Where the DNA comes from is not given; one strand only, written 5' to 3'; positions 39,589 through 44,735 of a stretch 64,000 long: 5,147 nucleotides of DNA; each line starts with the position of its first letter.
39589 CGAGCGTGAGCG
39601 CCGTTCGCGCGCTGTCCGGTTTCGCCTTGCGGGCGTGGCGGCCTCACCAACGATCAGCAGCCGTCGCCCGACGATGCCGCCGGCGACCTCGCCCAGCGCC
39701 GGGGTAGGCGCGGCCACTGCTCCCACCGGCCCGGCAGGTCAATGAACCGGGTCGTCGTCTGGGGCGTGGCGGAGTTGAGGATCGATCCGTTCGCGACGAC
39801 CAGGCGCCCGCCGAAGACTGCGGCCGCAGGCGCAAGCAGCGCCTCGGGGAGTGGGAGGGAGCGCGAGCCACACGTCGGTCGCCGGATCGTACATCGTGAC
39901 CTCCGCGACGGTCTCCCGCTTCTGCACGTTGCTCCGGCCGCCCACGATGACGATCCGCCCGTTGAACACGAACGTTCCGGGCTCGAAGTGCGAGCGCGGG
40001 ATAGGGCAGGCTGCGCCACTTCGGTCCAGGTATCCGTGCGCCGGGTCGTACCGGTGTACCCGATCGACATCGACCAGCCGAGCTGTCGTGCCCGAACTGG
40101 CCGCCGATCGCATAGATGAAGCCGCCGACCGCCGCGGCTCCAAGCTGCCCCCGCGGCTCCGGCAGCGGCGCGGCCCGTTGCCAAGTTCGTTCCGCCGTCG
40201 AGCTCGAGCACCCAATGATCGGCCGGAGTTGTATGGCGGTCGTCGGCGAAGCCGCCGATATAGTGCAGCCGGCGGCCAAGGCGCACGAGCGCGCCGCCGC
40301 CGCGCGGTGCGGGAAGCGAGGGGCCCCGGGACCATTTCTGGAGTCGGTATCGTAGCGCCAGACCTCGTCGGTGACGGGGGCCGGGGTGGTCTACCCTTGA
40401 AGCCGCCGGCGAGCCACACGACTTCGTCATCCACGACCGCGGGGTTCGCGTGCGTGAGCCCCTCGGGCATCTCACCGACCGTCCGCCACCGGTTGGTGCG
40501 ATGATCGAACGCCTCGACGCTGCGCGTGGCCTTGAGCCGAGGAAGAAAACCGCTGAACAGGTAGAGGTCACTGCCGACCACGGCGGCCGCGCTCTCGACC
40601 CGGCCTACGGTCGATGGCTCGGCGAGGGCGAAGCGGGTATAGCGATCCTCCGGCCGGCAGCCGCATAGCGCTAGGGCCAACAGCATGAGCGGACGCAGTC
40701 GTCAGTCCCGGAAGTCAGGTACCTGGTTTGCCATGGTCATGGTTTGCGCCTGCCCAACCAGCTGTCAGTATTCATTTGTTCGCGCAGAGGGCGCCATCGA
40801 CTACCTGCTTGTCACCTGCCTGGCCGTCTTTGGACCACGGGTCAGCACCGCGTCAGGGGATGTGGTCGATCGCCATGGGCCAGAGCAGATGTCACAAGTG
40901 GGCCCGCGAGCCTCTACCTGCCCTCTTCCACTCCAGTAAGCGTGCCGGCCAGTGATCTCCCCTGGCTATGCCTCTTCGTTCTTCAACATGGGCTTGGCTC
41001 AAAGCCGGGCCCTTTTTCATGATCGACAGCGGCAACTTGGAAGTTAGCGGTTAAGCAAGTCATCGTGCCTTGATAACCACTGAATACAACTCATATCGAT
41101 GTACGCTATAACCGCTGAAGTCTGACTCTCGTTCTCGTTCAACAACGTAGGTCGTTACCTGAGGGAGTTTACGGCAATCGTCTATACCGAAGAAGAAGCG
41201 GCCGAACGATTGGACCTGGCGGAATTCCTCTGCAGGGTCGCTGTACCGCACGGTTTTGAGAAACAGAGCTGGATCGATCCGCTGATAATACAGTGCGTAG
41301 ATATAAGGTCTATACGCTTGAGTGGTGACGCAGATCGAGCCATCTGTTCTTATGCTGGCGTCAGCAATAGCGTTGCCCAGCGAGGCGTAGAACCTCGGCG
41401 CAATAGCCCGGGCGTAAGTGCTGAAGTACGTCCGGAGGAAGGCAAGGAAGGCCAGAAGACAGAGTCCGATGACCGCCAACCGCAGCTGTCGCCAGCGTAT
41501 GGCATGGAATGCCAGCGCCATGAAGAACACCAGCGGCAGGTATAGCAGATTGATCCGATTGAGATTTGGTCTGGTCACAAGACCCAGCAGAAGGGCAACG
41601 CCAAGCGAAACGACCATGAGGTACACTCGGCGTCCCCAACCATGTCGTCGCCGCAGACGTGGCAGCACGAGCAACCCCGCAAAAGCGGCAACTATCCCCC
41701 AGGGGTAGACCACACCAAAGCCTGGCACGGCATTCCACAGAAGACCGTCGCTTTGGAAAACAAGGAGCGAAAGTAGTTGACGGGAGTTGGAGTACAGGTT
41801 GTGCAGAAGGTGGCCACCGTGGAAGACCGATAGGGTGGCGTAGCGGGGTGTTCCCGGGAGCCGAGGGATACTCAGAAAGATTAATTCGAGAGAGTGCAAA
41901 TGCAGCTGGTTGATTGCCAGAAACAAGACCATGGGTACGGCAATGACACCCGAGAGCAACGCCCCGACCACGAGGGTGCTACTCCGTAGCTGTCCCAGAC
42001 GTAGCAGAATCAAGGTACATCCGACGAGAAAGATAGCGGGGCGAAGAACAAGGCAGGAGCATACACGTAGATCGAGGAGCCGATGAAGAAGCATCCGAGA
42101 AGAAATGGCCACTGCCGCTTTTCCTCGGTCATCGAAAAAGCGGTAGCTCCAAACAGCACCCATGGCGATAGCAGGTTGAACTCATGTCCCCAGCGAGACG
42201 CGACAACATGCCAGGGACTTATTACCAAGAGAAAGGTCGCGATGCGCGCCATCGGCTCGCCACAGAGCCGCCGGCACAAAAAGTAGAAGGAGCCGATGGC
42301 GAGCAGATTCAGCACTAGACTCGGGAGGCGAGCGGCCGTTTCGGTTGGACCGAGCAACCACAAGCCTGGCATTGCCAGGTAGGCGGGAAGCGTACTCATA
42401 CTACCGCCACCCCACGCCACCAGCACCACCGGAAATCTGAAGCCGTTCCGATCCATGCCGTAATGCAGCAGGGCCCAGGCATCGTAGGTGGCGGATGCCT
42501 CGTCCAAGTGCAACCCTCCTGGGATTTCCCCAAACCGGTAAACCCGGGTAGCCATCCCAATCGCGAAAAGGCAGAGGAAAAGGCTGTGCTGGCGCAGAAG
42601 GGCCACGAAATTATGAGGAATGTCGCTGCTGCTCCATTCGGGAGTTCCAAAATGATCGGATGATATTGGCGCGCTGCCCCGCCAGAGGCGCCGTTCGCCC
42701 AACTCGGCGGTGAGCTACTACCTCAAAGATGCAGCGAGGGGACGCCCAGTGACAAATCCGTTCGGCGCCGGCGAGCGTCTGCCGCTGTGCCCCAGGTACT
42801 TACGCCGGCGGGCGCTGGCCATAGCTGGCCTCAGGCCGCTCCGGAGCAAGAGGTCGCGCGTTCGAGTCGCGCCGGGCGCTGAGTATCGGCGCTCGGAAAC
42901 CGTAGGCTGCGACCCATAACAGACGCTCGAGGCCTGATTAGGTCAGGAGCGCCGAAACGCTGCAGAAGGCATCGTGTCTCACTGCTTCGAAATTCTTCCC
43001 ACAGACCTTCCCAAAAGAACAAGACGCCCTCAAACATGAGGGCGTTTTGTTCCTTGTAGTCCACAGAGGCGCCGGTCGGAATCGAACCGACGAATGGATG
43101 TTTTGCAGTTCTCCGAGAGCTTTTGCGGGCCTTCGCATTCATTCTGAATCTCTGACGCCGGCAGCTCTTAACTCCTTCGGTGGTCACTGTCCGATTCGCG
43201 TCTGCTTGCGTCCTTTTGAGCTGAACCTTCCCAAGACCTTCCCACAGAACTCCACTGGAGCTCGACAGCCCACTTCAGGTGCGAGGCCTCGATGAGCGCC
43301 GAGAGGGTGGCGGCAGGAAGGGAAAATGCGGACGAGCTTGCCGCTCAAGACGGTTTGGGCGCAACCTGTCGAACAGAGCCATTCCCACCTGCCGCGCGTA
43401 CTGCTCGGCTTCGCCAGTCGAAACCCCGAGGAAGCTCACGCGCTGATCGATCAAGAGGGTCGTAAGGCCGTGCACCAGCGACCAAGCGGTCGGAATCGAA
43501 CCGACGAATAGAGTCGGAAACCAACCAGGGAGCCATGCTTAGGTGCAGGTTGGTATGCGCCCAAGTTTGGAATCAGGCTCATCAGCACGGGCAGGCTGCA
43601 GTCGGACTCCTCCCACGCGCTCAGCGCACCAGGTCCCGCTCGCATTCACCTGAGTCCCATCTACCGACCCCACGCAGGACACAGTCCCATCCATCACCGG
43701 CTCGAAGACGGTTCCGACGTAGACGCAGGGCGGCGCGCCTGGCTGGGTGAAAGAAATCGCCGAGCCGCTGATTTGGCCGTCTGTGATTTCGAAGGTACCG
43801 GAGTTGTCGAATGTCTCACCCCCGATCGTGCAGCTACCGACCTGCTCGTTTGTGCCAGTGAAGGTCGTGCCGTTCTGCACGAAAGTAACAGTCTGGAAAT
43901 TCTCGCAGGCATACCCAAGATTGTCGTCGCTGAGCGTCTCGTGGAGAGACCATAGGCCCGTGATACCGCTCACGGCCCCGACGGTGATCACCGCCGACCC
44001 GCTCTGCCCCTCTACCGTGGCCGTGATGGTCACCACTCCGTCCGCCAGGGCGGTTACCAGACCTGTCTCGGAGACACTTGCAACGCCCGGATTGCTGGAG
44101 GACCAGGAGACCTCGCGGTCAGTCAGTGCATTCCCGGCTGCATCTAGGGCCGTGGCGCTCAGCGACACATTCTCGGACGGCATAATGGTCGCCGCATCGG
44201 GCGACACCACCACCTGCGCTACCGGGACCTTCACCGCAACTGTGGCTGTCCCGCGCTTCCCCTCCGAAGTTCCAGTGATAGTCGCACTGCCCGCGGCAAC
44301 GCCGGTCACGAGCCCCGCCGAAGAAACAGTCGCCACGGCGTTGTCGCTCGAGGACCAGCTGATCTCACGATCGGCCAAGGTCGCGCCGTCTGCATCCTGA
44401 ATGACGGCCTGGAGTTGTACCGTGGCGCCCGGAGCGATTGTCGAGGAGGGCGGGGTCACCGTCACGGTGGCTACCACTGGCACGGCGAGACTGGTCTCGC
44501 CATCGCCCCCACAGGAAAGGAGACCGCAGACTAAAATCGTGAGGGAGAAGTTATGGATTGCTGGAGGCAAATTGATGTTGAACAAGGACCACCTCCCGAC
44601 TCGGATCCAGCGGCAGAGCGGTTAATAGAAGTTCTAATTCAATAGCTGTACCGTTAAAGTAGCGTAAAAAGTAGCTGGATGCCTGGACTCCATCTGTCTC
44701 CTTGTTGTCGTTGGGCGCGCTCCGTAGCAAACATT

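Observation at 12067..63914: Family of palindromic tandem-repeat elements: complementary low-complexity arms with a locus-specific repeat unit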

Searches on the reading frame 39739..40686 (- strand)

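Call 49: search_protein_families(library=pfam, proteins=[window:39739-40686:-], max_evalue=0.01)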
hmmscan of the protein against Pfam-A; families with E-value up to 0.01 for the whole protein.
window:39739-40686:- (315 aa): 9 families
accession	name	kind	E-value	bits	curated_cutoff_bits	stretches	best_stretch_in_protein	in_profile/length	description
PF01344.31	Kelch_1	-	8.2e-17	60.8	20.1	2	29-74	2-46/46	Kelch motif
PF13964.12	Kelch_6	-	2.4e-15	56.3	25.3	2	33-75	6-48/50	Kelch motif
PF25210.1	Kelch_FKB95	-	2.4e-09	37.7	70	1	30-97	34-99/268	FKB95, Kelch-repeats domain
PF13415.12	Kelch_3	-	5.7e-09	36.4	22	0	242-287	1-42/48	Galactose oxidase, central domain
PF24681.1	Kelch_KLHDC2_KLHL20_DRC7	-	2.5e-08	33.9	50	1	25-97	47-123/221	KLHDC2/KLHL20/DRC7 Kelch-repeats domain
PF07646.21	Kelch_2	-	2.9e-08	33.7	21.3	1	29-74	2-48/48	Kelch motif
PF24996.1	NANM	-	3.3e-07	29.9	45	1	28-95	53-124/350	N-acetylneuraminate epimerase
PF24981.1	Beta-prop_ATRN-LZTR1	-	1e-05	25.4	50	0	199-280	6-86/289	Attractin/LZTR1 beta-propeller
PF13418.12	Kelch_4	-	7e-05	23.1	21.6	0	29-75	2-49/49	Galactose oxidase, central domain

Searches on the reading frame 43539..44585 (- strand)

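Call 49: search_protein_families(library=pfam, proteins=[window:43539-44585:-], max_evalue=0.01)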
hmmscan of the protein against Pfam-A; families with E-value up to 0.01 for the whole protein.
window:43539-44585:- (348 aa): 3 families
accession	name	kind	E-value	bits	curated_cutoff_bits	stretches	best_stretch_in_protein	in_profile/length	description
PF02368.24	Big_2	-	1.7e-29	102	22.8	2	38-115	2-76/79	Bacterial Ig-like domain (group 2)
PF02369.22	Big_1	-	5.8e-09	36.4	34.9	2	125-201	4-77/93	Bacterial Ig-like domain (group 1)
PF22359.2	Big-like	-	0.0005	20.7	27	1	158-204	2-48/48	Bacterial Ig-like domain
